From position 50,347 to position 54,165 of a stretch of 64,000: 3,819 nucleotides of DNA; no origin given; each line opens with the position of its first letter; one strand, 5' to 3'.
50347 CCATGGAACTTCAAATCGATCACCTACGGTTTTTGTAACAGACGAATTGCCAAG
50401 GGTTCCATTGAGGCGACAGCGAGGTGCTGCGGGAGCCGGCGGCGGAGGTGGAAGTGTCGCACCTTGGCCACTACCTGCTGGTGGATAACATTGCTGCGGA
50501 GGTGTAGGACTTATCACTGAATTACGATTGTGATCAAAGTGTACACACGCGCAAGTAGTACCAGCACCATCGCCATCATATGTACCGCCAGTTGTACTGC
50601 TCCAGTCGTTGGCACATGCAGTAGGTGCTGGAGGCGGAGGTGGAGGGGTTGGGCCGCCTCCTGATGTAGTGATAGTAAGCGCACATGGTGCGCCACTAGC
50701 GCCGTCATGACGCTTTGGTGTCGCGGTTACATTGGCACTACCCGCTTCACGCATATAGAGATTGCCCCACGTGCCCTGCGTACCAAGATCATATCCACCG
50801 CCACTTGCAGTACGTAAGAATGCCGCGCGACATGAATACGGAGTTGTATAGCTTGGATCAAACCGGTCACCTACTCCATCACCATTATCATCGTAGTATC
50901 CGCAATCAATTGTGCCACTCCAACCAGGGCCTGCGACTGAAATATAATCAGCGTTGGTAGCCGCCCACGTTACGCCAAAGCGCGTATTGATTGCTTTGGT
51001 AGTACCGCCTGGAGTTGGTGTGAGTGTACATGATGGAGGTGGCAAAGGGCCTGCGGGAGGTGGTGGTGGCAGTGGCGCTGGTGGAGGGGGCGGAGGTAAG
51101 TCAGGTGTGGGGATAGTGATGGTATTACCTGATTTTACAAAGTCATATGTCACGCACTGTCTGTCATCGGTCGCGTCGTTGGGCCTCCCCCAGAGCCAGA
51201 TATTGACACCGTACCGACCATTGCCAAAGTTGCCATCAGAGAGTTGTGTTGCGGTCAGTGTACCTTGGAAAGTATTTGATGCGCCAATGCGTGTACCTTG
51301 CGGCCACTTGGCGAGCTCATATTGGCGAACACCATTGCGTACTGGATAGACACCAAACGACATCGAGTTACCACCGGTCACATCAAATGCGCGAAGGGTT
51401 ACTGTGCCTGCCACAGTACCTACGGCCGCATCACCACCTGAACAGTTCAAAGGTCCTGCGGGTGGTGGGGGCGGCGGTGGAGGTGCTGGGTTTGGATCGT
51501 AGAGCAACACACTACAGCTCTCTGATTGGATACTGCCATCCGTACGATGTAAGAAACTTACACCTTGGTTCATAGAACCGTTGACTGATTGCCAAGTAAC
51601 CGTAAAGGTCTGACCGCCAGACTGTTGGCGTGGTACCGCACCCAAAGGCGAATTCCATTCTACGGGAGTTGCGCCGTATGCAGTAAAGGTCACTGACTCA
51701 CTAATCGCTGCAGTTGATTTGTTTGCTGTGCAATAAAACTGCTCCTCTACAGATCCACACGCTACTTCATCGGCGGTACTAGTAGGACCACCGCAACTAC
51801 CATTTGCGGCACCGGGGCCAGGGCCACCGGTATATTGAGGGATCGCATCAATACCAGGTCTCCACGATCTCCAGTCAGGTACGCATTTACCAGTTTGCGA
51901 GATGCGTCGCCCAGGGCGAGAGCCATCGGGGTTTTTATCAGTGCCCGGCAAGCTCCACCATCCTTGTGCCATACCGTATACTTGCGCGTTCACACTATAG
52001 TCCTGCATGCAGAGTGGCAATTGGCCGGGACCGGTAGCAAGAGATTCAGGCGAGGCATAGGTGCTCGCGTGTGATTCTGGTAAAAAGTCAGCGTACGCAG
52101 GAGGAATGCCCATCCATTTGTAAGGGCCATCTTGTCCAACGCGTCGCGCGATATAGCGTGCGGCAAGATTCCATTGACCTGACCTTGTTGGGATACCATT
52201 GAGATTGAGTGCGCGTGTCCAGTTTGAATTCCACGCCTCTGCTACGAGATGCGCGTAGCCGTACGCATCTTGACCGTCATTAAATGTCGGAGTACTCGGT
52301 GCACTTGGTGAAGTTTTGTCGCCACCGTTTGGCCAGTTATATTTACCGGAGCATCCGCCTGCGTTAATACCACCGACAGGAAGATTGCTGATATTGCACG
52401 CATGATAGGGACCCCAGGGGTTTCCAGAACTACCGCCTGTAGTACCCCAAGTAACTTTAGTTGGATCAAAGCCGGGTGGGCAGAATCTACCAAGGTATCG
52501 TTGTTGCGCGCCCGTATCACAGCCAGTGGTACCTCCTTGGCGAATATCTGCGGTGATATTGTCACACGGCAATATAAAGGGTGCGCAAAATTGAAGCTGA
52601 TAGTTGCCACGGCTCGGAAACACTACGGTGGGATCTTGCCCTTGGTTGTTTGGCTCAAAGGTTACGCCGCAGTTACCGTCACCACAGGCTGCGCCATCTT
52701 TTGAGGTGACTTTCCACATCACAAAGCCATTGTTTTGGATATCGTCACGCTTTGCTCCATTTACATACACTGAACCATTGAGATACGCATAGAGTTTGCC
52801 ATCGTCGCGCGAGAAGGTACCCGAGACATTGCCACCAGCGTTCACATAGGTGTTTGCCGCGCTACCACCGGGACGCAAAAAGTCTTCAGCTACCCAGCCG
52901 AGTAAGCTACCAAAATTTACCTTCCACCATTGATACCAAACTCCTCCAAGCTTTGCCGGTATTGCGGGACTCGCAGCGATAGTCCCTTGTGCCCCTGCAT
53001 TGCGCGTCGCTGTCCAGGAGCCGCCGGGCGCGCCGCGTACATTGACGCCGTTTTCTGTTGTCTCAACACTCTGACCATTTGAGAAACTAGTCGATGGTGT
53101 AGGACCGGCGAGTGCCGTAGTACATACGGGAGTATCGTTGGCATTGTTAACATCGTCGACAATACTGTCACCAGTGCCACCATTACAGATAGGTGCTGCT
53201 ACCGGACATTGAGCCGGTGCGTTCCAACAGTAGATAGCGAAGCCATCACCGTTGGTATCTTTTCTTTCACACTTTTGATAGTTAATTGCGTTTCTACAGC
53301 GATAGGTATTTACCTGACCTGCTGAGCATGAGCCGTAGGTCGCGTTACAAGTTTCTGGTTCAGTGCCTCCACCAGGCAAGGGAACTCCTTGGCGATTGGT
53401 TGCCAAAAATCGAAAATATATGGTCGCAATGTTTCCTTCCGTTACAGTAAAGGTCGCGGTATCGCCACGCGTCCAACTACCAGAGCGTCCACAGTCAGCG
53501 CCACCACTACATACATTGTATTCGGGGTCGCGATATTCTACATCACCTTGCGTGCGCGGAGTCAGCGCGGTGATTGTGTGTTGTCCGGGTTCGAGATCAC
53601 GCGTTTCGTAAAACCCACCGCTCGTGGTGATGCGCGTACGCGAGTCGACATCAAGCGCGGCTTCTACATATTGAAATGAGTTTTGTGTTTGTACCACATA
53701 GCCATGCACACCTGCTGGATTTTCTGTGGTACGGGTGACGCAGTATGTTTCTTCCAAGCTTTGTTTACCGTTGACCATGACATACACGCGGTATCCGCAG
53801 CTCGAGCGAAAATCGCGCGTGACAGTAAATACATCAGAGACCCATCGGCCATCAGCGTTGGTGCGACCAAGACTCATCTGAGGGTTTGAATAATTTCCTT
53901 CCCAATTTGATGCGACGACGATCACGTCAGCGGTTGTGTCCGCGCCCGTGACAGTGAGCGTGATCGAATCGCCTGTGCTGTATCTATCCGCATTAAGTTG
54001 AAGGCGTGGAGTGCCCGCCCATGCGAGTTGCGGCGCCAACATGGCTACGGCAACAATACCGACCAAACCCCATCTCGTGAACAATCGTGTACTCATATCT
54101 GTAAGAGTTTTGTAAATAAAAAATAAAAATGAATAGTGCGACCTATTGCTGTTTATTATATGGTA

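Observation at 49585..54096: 4.5 kb gene for a 1503-aa secreted protein with polyproline linkers and internally duplicated modules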

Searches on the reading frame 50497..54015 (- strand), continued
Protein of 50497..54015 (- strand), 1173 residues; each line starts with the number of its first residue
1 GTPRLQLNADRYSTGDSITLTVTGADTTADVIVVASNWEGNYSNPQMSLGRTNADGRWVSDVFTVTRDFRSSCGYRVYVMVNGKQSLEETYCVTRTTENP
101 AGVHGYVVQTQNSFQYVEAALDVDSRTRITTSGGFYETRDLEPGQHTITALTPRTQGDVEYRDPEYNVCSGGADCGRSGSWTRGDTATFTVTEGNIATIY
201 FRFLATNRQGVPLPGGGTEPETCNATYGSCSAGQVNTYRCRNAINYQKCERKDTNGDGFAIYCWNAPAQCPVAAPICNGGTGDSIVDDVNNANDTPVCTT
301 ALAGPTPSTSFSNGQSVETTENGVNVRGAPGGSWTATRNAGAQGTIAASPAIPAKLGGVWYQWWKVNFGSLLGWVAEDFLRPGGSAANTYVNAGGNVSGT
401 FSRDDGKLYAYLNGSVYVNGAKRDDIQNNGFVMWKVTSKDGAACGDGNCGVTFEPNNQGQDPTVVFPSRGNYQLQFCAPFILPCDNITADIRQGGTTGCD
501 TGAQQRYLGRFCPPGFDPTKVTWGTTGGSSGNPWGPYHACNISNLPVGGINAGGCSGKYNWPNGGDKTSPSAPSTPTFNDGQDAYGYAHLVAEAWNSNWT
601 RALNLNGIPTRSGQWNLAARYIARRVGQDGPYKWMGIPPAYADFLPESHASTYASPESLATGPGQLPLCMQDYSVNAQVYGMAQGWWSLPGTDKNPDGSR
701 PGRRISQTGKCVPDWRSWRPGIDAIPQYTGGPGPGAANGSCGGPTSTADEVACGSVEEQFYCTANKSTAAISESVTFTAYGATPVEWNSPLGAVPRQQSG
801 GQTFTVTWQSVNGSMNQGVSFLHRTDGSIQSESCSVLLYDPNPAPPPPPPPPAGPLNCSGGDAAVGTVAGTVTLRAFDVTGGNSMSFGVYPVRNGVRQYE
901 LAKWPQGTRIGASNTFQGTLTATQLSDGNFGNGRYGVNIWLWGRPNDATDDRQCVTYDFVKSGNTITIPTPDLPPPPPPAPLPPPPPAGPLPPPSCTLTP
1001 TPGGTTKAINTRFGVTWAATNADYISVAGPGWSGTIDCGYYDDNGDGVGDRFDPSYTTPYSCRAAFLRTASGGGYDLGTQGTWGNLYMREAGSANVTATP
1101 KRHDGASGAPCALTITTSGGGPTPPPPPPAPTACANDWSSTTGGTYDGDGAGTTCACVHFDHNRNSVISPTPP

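Call 109: search_dna_similar(query=P0047, collection=phages, mode=protein, max_evalue=0.01, max_rows=20)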
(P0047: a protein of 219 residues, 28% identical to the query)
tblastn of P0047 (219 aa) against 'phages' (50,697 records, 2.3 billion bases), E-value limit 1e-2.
No match.

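Call 113: search_dna_similar(query=L010:2093-2767:+, collection=phages, mode=protein, max_evalue=0.001, max_rows=8)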
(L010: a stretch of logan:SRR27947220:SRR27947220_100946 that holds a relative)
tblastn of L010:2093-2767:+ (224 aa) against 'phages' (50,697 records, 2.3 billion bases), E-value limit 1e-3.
Records with a match: 15; places in all: 15; records where one place covers at least 80% of the query: 0.
Best place of each record, by identity: <60% 15.
By first word of the organism name: Escherichia 6; Caudoviricetes 3; Salmonella 1; Enterobacteria 1; Akkermansia 1; Bacteriophage 1; EBPR 1; Rhizobium 1.
By host as written in the record: Escherichia coli K-12 5; - 4; Salmonella sp. 1; Escherichia coli 1; Escherichia coli str. K-12 substr. W3110 1; Akkermansia muciniphila NBRC 114322 1; Helicobacter pametensis 1; Rhizobium phaseoli I1_23 1.
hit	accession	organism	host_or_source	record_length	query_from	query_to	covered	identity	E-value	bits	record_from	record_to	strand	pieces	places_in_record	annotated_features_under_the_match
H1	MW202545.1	Caudoviricetes sp.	Manatee Spring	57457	59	192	60%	32.0%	4e-9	62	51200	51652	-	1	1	terminase small subunit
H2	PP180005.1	Escherichia phage mEp554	Escherichia coli K-12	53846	63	194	59%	31.9%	6e-6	52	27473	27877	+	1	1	hypothetical protein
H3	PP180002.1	Escherichia phage mEp013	Escherichia coli K-12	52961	63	194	59%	31.2%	5e-6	52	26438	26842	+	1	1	hypothetical protein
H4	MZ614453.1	Salmonella phage MS2 LVA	Salmonella sp.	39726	66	188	55%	29.5%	8e-5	49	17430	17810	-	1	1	record has no annotation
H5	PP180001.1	Escherichia phage mEp010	Escherichia coli K-12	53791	80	194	51%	31.4%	7e-7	55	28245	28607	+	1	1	hypothetical protein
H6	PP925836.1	Escherichia phage MagusPhagus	Escherichia coli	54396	80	194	51%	31.4%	7e-7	55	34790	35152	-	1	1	terminase small subunit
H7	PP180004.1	Escherichia phage mEp044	Escherichia coli K-12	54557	80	194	51%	31.4%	8e-6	52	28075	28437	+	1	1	hypothetical protein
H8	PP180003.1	Escherichia phage mEp515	Escherichia coli K-12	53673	80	194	51%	30.6%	3e-5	50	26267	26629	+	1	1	hypothetical protein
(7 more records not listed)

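Call 114: search_dna_similar(query=L009:173-688:+, collection=phages, mode=protein, max_evalue=0.001, max_rows=8)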
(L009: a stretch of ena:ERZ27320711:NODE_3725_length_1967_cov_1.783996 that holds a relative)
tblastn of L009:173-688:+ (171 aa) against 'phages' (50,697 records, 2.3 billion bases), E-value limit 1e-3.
Records with a match: 870; places in all: 874; records where one place covers at least 80% of the query: 626.
Best place of each record, by identity: <60% 870.
By first word of the organism name: Vibrio 140; Acinetobacter 92; Escherichia 82; Erwinia 71; Brucella 41; Klebsiella 35; Flavobacterium 35; Pseudomonas 30; Achromobacter 24; Salmonella 24; and 65 more.
By host as written in the record: - 192; Erwinia amylovora 41; Acinetobacter baumannii 35; Escherichia coli 28; Klebsiella pneumoniae 18; Achromobacter xylosoxidans I2BC 15; Brucella abortus S19 14; Erwinia amylovora ATCC 29780 14; and 272 more.
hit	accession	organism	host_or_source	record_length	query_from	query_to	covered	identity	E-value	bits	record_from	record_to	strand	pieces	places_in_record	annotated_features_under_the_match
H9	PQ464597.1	Pseudomonas phage Milchi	Pseudomonas poae Z9_5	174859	3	160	92%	39.0%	3e-25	106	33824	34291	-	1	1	endolysin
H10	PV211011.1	Roseobacter phage CRP-821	Roseobacter sp. FZCC0197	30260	1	160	94%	38.3%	5e-28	114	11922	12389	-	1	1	glycoside hydrolase family 108 protein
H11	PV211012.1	Roseobacter phage CRP-822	Roseobacter sp. FZCC0197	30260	1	160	94%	38.3%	5e-28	114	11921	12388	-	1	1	glycoside hydrolase family 108 protein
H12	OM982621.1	Pseudomonas phage Astolliot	Pseudomonas syringae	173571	3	160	92%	38.4%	7e-24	102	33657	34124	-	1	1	hypothetical protein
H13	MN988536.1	Rhizobium phage RHph_N65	Rhizobium phaseoli INC1-2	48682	3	163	94%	36.8%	4e-19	89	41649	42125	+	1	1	putative endolysin protein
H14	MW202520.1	Caudoviricetes sp.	Manatee Spring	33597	3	159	92%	36.7%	2e-24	103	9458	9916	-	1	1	lysozyme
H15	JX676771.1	Pseudomonas phage AF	soil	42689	1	159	93%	35.8%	6e-23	100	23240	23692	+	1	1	putative endolysin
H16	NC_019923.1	Pseudomonas phage AF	soil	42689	1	159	93%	35.8%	6e-23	100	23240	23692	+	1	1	endolysin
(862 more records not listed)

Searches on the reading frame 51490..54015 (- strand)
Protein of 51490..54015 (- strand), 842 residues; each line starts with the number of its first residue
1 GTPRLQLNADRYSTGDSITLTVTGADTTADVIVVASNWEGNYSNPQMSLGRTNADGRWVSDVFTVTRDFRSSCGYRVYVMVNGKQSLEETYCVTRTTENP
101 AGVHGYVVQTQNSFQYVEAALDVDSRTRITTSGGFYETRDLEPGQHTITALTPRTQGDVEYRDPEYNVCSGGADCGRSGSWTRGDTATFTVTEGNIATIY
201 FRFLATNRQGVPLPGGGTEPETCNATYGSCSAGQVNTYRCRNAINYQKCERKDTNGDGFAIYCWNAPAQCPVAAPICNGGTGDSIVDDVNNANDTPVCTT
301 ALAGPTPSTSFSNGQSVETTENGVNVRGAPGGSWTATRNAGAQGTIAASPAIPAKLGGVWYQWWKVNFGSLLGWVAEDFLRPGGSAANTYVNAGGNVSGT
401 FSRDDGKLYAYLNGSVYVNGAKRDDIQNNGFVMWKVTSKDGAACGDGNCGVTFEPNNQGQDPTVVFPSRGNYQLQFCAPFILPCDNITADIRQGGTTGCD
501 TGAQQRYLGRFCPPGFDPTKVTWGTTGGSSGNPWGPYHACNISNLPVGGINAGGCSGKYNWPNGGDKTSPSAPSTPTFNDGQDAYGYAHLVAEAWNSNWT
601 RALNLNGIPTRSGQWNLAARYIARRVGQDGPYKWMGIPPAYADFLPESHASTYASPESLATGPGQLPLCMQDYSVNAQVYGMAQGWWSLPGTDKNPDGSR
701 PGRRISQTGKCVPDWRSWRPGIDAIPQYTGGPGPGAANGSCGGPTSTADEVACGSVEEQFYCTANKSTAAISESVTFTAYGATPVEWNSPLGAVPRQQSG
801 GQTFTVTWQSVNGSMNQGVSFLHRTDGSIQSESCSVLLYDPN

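Call 33: find_homologous_proteins(query=A2, max_evalue=0.001)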
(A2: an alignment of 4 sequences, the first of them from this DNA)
Query A2 (4 sequences) (842 aa, profile of the alignment): 2 proteins with E <= 0.001 among 8000 candidates.
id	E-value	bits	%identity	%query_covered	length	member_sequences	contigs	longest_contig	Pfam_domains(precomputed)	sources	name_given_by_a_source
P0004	0.0e+0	1836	76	100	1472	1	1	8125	-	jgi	jgi:hypothetical protein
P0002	0.0e+0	1824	75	100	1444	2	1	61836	-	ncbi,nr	ncbi:MAG: hypothetical protein EXS68_00055 [Candidatus Ryanbacteria bacterium]|nr:hypothetical prote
